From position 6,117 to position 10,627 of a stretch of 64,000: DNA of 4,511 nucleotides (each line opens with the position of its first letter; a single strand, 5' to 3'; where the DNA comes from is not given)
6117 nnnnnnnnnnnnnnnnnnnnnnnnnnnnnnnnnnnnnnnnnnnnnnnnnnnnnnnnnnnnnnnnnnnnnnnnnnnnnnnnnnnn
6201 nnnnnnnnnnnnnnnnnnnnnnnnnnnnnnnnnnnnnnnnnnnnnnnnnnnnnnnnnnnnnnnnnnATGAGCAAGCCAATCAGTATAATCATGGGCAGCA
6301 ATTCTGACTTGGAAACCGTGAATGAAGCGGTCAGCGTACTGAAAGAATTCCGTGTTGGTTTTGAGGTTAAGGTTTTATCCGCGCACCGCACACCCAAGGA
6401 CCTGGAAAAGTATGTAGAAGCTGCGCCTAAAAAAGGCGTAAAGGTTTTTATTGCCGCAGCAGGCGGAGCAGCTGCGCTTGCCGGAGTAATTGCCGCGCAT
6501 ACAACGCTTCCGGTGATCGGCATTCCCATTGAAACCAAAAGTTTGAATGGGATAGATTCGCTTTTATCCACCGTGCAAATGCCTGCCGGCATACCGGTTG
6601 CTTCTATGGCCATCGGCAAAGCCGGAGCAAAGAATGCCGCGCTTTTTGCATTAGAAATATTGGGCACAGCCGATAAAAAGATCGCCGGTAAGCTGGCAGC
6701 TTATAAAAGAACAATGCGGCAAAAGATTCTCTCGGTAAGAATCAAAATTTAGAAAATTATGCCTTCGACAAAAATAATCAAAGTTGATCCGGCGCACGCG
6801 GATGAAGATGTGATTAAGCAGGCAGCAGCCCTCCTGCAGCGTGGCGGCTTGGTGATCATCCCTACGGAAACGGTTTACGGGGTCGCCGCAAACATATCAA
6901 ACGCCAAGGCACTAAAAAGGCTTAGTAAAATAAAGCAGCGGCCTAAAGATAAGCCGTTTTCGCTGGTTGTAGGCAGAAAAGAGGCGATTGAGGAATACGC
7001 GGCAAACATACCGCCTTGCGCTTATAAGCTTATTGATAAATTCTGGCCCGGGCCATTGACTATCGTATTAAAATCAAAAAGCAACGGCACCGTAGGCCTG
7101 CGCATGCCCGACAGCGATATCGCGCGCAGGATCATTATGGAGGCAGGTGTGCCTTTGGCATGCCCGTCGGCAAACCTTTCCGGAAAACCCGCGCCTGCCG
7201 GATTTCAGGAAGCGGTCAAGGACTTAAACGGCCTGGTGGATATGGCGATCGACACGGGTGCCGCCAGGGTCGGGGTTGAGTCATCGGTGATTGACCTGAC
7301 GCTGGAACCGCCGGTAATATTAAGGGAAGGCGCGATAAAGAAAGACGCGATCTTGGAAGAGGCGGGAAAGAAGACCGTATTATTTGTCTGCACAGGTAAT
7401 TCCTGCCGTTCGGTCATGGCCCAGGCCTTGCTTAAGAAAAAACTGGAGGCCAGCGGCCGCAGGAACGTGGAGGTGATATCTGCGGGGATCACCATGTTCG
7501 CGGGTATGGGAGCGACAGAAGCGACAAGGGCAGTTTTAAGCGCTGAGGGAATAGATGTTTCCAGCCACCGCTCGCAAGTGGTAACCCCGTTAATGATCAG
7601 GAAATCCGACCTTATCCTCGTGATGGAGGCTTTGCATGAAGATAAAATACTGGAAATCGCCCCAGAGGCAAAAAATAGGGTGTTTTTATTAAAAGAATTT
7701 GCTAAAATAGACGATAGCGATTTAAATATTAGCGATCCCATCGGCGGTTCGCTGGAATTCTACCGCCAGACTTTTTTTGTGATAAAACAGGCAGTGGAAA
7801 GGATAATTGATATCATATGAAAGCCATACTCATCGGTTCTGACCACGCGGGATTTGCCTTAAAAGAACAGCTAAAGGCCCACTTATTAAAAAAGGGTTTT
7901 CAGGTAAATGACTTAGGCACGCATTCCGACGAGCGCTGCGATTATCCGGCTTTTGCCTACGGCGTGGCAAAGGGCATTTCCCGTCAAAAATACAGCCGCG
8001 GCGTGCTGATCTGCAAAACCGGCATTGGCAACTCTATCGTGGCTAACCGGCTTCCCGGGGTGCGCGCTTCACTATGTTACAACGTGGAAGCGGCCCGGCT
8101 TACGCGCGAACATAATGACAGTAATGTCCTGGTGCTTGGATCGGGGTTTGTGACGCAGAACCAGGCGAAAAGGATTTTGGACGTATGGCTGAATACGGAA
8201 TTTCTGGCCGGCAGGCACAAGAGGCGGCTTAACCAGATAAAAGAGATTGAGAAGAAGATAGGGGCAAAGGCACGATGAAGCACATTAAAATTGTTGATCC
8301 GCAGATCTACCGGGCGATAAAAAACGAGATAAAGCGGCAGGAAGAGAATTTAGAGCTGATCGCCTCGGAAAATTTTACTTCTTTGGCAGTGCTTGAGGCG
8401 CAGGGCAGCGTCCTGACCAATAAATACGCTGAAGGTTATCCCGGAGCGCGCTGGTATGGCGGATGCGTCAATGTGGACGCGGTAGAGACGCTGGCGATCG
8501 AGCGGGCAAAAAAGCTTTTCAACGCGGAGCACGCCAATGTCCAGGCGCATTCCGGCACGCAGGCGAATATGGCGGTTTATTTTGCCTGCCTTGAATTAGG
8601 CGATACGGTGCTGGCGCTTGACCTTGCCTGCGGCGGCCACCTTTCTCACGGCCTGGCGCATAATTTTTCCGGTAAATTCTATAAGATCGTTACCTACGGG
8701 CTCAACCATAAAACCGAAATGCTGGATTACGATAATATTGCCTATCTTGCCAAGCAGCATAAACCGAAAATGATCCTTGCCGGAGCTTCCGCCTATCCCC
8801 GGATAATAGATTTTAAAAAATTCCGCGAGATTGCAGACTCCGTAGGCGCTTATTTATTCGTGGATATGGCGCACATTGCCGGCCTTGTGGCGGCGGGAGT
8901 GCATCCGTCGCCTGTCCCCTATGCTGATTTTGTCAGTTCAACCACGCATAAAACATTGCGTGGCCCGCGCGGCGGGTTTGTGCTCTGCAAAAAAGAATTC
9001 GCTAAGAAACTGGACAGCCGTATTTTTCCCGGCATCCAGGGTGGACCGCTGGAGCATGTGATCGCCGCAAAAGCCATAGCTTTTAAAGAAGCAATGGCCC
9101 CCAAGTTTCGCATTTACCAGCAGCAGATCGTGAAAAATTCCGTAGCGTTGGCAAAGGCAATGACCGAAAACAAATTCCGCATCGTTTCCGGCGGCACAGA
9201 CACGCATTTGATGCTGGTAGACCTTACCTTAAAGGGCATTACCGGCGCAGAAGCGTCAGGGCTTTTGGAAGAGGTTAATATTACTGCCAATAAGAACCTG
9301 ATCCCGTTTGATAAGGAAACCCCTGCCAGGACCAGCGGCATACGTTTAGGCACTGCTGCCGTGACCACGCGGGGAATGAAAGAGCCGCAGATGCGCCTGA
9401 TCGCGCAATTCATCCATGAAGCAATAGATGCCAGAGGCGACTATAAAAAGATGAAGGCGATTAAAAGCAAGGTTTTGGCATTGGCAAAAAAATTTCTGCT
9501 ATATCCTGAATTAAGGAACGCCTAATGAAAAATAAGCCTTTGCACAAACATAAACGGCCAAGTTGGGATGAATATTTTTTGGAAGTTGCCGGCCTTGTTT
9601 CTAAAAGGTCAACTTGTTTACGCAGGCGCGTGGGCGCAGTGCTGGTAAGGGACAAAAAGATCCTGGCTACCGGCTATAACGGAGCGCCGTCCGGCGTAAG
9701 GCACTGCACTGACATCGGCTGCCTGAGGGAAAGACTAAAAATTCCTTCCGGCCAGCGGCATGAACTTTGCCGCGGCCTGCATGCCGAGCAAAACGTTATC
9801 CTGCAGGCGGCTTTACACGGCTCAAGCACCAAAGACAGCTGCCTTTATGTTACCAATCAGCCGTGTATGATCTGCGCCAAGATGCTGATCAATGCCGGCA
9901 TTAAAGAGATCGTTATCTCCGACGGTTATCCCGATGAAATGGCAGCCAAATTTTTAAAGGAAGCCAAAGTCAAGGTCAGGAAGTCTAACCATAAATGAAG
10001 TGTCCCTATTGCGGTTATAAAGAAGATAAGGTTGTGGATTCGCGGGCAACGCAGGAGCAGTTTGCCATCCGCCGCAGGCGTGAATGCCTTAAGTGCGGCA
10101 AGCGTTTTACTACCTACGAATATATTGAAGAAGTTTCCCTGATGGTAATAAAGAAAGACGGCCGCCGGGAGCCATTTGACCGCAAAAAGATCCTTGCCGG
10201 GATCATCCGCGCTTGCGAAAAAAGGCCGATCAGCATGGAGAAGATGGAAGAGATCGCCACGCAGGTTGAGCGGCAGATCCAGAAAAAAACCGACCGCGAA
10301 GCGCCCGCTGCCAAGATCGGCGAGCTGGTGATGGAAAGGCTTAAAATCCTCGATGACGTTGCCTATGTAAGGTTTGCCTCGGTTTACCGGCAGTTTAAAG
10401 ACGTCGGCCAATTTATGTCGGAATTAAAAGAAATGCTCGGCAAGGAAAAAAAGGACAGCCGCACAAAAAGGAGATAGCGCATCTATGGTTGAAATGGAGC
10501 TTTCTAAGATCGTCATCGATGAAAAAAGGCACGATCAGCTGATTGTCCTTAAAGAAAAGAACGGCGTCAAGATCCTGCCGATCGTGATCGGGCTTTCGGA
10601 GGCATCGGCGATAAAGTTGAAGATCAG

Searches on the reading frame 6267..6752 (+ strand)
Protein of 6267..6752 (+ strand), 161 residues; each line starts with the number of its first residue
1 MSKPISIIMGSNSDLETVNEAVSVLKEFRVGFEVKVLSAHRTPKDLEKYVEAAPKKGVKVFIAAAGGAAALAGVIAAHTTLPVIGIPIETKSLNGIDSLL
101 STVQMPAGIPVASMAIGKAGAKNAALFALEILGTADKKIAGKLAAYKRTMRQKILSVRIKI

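Call 53: search_protein_families(library=pfam, proteins=[window:6267-6752:+], max_evalue=1e-8)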
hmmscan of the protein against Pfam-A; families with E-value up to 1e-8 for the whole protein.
window:6267-6752:+ (161 aa): 1 family
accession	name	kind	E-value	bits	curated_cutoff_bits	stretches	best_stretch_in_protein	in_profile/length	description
PF00731.26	AIRC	-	5.4e-60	201.7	30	1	5-152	2-147/148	AIR carboxylase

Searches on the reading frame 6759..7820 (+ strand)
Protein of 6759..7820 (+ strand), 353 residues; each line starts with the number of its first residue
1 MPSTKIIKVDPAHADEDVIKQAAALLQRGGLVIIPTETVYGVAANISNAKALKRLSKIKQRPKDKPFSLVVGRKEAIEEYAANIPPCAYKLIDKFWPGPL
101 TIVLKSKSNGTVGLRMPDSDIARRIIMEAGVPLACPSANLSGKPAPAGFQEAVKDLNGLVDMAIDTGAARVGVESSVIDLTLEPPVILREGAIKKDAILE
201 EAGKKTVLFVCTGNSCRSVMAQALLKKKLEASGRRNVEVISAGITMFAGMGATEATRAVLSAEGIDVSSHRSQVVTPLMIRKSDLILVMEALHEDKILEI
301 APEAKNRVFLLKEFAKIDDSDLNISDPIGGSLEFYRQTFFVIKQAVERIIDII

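Call 53: search_protein_families(library=pfam, proteins=[window:6759-7820:+], max_evalue=1e-8)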
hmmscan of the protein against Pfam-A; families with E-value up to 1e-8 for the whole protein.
window:6759-7820:+ (353 aa): 2 families
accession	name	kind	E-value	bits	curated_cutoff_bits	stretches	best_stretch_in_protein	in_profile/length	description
PF01300.24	Sua5_yciO_yrdC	-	4.6e-52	176.5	25.1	1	25-191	2-178/178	Telomere recombination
PF01451.26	LMWPc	-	4.1e-31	108.6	23.2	1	207-348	1-142/144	Low molecular weight phosphotyrosine protein phosphatase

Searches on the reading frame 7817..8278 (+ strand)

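Call 53: search_protein_families(library=pfam, proteins=[window:7817-8278:+], max_evalue=1e-8)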
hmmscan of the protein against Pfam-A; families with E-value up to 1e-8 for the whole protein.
window:7817-8278:+ (153 aa): 1 family
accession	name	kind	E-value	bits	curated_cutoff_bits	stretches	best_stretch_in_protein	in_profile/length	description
PF02502.23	LacAB_rpiB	-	1.2e-53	181.2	24.7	1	4-141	1-138/138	Ribose/Galactose Isomerase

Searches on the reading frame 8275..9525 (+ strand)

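Call 53: search_protein_families(library=pfam, proteins=[window:8275-9525:+], max_evalue=1e-8)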
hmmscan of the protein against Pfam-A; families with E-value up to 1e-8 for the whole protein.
window:8275-9525:+ (416 aa): 1 family
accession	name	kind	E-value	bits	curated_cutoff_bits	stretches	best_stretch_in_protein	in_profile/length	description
PF00464.25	SHMT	-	3.7e-166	553.1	27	1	5-380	2-399/399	Serine hydroxymethyltransferase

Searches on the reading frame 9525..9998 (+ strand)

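Call 53: search_protein_families(library=pfam, proteins=[window:9525-9998:+], max_evalue=1e-8)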
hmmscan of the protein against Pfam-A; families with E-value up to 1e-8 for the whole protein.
window:9525-9998:+ (157 aa): 2 families
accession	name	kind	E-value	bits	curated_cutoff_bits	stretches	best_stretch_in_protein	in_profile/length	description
PF00383.29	dCMP_cyt_deam_1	-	1.3e-24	86.4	25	1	13-131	2-100/102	Cytidine and deoxycytidylate deaminase zinc-binding region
PF14437.12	MafB19-deam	-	6e-22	78.5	27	1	13-156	2-123/142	MafB19-like deaminase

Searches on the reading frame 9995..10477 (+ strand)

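Call 54: search_protein_families(library=pfam, proteins=[window:9995-10477:+], max_evalue=1e-8)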
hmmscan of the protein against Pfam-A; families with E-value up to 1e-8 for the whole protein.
window:9995-10477:+ (160 aa): 2 families
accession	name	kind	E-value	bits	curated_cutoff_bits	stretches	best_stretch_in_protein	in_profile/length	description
PF03477.21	ATP-cone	-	1e-26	93.7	25.8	1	50-136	2-87/88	ATP cone domain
PF22811.2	Zn_ribbon_NrdR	-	2.9e-22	78.7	27.2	1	1-42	1-42/42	Transcriptional repressor NrdR-like, N-terminal domain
